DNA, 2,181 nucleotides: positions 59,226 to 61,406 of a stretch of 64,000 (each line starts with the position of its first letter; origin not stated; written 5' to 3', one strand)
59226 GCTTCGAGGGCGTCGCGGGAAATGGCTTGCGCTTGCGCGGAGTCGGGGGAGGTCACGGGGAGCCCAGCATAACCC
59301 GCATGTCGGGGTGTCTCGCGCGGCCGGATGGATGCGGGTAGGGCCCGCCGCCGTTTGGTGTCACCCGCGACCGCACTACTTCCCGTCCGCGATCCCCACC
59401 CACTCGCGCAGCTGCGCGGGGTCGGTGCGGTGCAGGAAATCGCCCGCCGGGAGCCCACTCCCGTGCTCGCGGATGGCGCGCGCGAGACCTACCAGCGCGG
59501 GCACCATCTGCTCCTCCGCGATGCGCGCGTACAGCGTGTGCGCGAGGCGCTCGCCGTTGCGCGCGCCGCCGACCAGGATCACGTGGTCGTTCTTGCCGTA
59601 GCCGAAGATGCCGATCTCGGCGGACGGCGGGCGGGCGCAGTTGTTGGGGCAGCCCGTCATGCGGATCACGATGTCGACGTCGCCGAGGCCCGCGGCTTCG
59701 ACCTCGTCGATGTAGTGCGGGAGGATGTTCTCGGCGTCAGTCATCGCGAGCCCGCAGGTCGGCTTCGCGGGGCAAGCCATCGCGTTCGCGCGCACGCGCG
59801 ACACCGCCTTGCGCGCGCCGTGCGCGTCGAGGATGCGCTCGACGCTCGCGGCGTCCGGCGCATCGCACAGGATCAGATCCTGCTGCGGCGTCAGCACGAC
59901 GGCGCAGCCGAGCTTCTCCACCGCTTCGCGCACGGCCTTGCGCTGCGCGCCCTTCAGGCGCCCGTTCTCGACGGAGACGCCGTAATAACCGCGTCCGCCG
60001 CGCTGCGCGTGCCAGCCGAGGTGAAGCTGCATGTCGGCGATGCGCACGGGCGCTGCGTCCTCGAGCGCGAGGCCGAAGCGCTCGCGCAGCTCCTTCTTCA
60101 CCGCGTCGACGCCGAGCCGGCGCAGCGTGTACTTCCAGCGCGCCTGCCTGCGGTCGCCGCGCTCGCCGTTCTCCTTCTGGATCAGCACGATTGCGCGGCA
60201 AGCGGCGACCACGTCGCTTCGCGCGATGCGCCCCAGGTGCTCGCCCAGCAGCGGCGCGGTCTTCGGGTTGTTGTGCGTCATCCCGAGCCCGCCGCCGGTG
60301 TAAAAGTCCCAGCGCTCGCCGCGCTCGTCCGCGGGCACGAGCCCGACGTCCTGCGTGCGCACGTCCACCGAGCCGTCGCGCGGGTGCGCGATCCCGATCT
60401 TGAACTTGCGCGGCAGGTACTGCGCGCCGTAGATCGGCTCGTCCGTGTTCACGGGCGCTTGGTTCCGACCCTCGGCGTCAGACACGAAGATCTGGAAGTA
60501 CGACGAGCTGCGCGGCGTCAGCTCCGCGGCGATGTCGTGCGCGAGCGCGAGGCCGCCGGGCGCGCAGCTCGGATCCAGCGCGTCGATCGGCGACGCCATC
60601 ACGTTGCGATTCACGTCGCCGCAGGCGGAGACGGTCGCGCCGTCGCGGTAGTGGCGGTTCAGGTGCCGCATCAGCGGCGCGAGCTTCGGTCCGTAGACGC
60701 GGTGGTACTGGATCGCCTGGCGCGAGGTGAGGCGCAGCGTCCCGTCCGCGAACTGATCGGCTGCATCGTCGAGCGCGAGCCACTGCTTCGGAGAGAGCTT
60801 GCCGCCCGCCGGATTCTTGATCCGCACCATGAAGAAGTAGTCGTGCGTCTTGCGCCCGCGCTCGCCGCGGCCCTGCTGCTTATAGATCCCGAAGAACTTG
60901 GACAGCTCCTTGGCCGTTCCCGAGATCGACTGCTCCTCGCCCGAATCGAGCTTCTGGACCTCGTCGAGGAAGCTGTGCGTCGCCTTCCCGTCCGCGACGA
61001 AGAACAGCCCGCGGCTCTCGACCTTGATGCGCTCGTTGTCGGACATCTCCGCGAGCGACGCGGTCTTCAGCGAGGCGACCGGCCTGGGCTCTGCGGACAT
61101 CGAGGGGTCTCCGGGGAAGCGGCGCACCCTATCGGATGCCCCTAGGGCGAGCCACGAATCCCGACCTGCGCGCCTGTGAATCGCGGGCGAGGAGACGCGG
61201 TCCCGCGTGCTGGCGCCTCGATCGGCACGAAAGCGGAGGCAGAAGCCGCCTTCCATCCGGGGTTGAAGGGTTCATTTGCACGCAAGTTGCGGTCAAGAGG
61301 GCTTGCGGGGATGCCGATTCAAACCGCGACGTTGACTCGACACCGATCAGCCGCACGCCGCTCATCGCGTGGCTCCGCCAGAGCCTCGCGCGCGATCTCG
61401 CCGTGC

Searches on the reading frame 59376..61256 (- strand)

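Call 83: search_protein_families(library=pfam, proteins=[window:59376-61256:-], max_evalue=0.00001)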
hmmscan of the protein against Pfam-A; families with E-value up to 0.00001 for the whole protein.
window:59376-61256:- (626 aa): 2 families
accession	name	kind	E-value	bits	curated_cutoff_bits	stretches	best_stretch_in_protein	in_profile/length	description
PF01077.27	NIR_SIR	-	1.4e-32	112.8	27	1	257-395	32-155/158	Nitrite and sulphite reductase 4Fe-4S domain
PF03460.22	NIR_SIR_ferr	-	3.1e-26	91.3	24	2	135-200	3-67/69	Nitrite/Sulfite reductase ferredoxin-like half domain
